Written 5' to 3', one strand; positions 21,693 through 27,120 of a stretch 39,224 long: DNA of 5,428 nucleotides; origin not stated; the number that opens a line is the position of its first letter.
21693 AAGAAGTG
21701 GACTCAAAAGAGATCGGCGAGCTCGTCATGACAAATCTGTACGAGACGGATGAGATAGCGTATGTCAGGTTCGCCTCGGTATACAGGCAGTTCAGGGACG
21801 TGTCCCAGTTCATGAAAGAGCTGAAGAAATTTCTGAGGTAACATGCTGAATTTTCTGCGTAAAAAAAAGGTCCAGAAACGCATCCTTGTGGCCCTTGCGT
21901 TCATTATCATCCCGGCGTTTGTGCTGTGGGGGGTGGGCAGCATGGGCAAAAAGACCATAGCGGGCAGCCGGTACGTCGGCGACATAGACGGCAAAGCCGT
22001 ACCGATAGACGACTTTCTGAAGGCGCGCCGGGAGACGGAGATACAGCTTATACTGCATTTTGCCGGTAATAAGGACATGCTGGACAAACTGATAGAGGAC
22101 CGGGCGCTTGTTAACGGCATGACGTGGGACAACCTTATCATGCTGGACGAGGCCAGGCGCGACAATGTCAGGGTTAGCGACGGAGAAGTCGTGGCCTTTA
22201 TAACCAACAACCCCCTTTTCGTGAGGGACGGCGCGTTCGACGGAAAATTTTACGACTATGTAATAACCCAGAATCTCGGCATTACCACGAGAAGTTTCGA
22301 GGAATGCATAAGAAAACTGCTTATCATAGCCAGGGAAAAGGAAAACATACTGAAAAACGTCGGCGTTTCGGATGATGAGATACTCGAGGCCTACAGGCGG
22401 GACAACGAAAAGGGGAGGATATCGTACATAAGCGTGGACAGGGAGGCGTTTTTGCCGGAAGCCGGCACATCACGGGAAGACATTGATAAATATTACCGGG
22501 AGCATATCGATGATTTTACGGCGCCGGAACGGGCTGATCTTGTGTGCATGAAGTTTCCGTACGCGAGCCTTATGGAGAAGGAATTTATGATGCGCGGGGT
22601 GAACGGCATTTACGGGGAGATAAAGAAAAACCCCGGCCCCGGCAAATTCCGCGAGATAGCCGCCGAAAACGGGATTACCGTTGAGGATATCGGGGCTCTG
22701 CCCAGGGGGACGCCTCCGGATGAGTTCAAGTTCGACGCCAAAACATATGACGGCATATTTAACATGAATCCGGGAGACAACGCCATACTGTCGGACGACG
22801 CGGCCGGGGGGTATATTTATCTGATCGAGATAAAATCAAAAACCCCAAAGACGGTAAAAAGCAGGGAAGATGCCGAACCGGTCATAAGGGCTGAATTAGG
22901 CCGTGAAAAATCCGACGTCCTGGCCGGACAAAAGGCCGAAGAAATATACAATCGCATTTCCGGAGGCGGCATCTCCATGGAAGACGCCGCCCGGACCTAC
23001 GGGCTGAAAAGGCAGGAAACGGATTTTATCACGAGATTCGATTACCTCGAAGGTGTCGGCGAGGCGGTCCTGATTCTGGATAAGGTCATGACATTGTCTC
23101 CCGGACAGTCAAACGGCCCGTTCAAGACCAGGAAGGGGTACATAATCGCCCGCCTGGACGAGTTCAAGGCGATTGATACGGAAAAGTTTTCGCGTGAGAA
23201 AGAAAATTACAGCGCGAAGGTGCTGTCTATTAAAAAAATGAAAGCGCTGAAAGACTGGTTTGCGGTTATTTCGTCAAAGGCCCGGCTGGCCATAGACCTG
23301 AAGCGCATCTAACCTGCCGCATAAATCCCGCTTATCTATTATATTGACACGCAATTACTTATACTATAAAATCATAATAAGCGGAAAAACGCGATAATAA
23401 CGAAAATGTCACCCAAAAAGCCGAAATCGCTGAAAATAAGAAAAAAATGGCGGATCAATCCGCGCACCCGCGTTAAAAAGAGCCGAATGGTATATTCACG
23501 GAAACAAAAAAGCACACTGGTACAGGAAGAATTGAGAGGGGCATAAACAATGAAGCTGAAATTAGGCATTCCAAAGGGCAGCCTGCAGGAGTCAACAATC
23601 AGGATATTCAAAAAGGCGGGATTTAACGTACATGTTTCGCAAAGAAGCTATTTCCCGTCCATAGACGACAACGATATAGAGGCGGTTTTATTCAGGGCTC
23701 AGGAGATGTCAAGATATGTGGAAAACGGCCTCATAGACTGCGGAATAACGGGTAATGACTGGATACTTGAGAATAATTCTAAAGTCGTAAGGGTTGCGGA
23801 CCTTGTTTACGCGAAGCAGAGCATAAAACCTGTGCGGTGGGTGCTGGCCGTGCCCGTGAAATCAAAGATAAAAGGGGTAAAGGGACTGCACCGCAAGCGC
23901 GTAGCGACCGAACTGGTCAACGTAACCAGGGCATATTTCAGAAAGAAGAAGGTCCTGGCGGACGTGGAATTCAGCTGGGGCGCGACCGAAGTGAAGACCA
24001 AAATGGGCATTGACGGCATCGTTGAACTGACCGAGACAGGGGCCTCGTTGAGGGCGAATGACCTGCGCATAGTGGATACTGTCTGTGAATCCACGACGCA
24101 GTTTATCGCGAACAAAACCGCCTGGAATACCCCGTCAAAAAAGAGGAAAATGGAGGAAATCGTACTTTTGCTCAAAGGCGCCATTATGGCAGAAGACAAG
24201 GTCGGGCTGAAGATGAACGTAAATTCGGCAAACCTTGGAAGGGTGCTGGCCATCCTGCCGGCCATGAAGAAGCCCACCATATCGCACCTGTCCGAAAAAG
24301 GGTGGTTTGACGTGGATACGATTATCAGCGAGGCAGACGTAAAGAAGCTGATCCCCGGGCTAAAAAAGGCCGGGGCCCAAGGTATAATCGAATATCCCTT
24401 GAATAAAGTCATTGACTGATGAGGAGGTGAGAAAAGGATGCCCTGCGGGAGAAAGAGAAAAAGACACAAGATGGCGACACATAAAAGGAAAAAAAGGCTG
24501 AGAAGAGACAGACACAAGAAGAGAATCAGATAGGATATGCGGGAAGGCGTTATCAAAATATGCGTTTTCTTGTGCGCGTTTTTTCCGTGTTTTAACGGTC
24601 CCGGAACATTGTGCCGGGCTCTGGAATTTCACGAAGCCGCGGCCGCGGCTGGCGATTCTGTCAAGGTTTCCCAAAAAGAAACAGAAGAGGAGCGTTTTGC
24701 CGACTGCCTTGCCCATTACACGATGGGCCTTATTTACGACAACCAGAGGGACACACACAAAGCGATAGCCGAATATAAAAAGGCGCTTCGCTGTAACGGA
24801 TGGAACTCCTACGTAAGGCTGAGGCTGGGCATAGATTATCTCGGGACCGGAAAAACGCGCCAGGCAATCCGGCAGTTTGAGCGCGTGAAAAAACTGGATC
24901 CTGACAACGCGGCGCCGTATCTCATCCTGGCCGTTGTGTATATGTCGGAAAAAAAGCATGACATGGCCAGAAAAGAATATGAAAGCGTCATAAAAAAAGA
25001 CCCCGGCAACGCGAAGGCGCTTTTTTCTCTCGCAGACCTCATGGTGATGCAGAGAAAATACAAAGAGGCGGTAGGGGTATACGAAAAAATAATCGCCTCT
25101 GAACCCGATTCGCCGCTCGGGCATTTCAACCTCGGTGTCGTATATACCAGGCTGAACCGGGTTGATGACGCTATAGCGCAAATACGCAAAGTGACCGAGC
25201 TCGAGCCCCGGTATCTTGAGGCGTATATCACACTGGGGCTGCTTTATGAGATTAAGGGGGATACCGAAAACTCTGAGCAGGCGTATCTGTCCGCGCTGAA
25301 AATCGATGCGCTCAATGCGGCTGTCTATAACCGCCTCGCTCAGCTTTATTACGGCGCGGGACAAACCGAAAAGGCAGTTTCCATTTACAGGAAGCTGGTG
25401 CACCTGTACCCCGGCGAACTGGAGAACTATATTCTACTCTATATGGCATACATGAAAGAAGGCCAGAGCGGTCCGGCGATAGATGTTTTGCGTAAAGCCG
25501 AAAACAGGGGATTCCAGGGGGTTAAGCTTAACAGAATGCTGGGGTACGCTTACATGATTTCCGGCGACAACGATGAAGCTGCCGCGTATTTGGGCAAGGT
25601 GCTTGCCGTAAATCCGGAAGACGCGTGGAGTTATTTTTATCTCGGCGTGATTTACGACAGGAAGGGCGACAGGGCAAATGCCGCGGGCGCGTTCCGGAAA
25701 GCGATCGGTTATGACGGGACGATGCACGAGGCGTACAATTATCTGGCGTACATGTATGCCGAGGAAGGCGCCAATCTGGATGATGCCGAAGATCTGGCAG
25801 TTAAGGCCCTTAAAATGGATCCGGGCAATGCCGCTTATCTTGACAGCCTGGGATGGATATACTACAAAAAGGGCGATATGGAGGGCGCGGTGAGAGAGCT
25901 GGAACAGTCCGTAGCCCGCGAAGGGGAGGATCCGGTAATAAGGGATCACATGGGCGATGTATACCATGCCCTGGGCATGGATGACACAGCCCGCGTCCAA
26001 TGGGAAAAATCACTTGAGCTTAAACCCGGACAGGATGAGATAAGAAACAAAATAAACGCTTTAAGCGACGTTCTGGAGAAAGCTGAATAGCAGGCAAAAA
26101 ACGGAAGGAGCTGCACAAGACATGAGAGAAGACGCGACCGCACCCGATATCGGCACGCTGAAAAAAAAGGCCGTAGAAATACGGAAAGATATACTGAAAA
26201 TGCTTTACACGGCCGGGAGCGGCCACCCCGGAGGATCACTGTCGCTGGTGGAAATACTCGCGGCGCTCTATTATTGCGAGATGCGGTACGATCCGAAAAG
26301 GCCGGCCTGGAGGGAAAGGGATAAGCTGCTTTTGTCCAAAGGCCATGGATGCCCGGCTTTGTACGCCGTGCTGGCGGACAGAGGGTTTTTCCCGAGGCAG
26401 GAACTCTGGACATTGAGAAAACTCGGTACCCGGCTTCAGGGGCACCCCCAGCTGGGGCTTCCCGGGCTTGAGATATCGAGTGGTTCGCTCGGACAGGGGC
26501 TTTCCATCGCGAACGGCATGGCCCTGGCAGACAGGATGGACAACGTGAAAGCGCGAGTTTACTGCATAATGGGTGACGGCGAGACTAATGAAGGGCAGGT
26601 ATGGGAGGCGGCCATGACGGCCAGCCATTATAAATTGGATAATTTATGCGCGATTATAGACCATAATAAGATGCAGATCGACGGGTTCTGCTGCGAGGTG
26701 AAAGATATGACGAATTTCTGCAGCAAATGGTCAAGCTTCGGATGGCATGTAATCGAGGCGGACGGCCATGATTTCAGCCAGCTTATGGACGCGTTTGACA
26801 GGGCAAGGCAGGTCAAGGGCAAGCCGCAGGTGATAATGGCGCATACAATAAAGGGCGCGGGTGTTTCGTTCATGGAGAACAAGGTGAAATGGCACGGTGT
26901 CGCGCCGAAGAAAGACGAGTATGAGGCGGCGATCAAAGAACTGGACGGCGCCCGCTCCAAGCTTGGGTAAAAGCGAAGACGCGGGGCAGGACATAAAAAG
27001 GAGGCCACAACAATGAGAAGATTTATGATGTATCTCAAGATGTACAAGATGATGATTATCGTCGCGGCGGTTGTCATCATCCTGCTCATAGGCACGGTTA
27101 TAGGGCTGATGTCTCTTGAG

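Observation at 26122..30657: Split transketolase genes separated by an inserted FtsH-paralogue and lipoprotein pair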

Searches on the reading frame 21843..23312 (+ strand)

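Call 71: search_protein_families(library=pfam, proteins=[window:21843-23312:+], max_evalue=0.00001)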
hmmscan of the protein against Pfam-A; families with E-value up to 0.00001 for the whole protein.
window:21843-23312:+ (489 aa): 3 families
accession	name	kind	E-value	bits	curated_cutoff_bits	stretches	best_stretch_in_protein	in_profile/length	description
PF13624.11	SurA_N_3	-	1.2e-20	74.4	27.2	1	1-162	1-158/162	SurA-like N-terminal domain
PF13623.11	SurA_N_2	-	1.8e-14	54.3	28.5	1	3-138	2-142/145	SurA-like N-terminal domain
PF13145.12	Rotamase_2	-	3e-10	41.4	27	0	210-345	2-120/121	PPIC-type PPIASE domain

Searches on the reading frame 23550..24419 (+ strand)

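Call 71: search_protein_families(library=pfam, proteins=[window:23550-24419:+], max_evalue=0.00001)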
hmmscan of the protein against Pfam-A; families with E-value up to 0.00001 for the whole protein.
window:23550-24419:+ (289 aa): 2 families
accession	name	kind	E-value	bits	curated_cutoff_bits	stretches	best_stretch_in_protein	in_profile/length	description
PF01634.23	HisG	-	1e-42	146.2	25.5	1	49-209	1-157/158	ATP phosphoribosyltransferase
PF08029.16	HisG_C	-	1.4e-23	83.2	23.5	1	214-286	1-73/73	HisG, C-terminal domain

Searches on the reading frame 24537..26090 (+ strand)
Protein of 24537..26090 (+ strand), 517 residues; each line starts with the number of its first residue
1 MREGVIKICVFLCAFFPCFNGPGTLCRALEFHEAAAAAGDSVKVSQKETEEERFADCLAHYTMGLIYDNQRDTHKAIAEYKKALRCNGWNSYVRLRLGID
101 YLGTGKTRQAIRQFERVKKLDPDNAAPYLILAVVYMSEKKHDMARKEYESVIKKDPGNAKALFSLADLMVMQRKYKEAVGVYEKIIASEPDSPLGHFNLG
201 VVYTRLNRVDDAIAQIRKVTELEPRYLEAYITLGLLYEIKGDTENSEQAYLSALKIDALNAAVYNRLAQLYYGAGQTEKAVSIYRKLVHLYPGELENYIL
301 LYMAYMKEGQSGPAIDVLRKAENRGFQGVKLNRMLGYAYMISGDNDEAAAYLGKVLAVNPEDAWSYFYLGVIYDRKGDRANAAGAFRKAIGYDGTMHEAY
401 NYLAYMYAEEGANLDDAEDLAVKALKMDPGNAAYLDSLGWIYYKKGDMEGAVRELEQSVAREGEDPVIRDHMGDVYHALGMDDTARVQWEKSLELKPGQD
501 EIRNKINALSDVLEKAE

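Call 3: search_protein_families(library=pfam, proteins=[window:24537-26090:+])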
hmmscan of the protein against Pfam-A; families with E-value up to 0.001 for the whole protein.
window:24537-26090:+ (517 aa): 33 families (the best 25 are shown)
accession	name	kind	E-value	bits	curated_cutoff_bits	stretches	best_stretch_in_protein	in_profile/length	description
PF07719.23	TPR_2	-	9.7e-59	191.1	27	4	58-87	2-31/34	Tetratricopeptide repeat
PF13431.12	TPR_17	-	5.3e-46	151.5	24.4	3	148-179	2-33/34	Tetratricopeptide repeat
PF00515.34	TPR_1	-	1.6e-45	151.6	27.8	0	195-226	3-34/34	Tetratricopeptide repeat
PF13181.12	TPR_8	-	2.7e-43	142.9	25.7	1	228-257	2-31/34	Tetratricopeptide repeat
PF13432.12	TPR_16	-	3e-41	139.9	32.7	7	334-390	2-58/65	Tetratricopeptide repeat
PF13428.12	TPR_14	-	1.3e-39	131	23.5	0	331-370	3-42/44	Tetratricopeptide repeat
PF14559.12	TPR_19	-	5.8e-39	132.7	25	5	136-194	2-60/68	Tetratricopeptide repeat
PF13414.12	TPR_11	-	1e-36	124.8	26.8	2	336-377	1-42/42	TPR repeat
PF13174.12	TPR_6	-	1.5e-32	110.4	26.3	1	266-292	5-31/33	Tetratricopeptide repeat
PF13424.12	TPR_12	-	1.4e-29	102.5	30.1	2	228-287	4-71/77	Tetratricopeptide repeat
PF13176.12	TPR_7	-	5.2e-23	79.6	27.9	0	435-466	2-35/36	Tetratricopeptide repeat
PF23914.1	TPR_CcmH_CycH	-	7.6e-23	81.5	42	3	101-187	60-149/158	Cytochrome c-type biogenesis protein H TPR domain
PF12895.13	ANAPC3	-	6.4e-21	74.9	27.2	3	106-184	4-81/82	Anaphase-promoting complex, cyclosome, subunit 3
PF25063.1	ARM_TT21_C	-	2.1e-17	64.2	35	1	128-226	98-197/209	Tetratricopeptide repeat protein 21 C-terminal ARM domain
PF24575.1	TPR_Slam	-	3.1e-15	56.9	35.2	0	56-114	46-104/104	Surface lipoprotein assembly modifier, N-terminal TPR repeats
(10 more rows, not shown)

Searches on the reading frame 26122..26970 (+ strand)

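Call 3: search_protein_families(library=pfam, proteins=[window:26122-26970:+])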
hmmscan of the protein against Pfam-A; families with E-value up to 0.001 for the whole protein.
window:26122-26970:+ (282 aa): 4 families
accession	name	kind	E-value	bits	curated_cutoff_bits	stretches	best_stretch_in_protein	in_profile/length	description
PF00456.26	Transketolase_N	-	5.7e-54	183.8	22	1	20-272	9-273/334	Transketolase, thiamine diphosphate binding domain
PF13292.11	DXP_synthase_N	-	2.4e-14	53.7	21.2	1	12-188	17-177/274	1-deoxy-D-xylulose-5-phosphate synthase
PF00676.26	E1_dh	-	1.9e-09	37.3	22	1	120-230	100-209/300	Dehydrogenase E1 component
PF02775.26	TPP_enzyme_C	-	2.2e-05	24.7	21.9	1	120-186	27-87/151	Thiamine pyrophosphate enzyme, C-terminal TPP binding domain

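Call 4: search_protein_families(library=ncbifam, proteins=[window:26122-26970:+])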
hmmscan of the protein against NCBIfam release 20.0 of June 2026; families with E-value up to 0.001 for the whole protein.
window:26122-26970:+ (282 aa): 12 families
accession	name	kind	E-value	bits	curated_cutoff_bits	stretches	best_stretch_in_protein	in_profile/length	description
NF004559.0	PRK05899.2-5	equivalog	2e-106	356.7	488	1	8-278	13-283/627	transketolase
NF004556.0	PRK05899.2-2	equivalog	3.9e-85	286.4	575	1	6-275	10-277/639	transketolase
TIGR00232.1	tktlase_bact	equivalog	2.2e-57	194.8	682.25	1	15-273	2-272/654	transketolase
NF004558.0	PRK05899.2-4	equivalog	1.1e-44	152.9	788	1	19-275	9-271/651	transketolase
TIGR00204.1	dxs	equivalog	9.3e-18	64.1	465.95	2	9-187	14-176/616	1-deoxy-D-xylulose-5-phosphate synthase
TIGR00759.1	aceE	equivalog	3.3e-16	58.4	859.9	2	37-212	101-288/885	pyruvate dehydrogenase (acetyl-transferring), homodimeric type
NF003933.0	PRK05444.2-2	equivalog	3.5e-16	58.8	395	1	119-269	116-276/606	1-deoxy-D-xylulose-5-phosphate synthase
TIGR03182.1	PDH_E1_alph_y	equivalog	1.3e-14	53.8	393.85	1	121-249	110-240/315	pyruvate dehydrogenase (acetyl-transferring) E1 component subunit alpha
NF008968.0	PRK12315.1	subfamily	8.1e-14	50.8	510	1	126-264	119-266/582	1-deoxy-D-xylulose-5-phosphate synthase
TIGR03186.1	AKGDH_not_PDH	exception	3.4e-13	48.8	1408.3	2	213-251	358-396/889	alpha-ketoglutarate dehydrogenase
TIGR03181.1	PDH_E1_alph_x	equivalog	1.6e-09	37.2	411.35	1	123-238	124-241/341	pyruvate dehydrogenase (acetyl-transferring) E1 component subunit alpha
NF003616.0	PRK05261.1-1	subfamily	2.2e-07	29.5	777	1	105-231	125-255/788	phosphoketolase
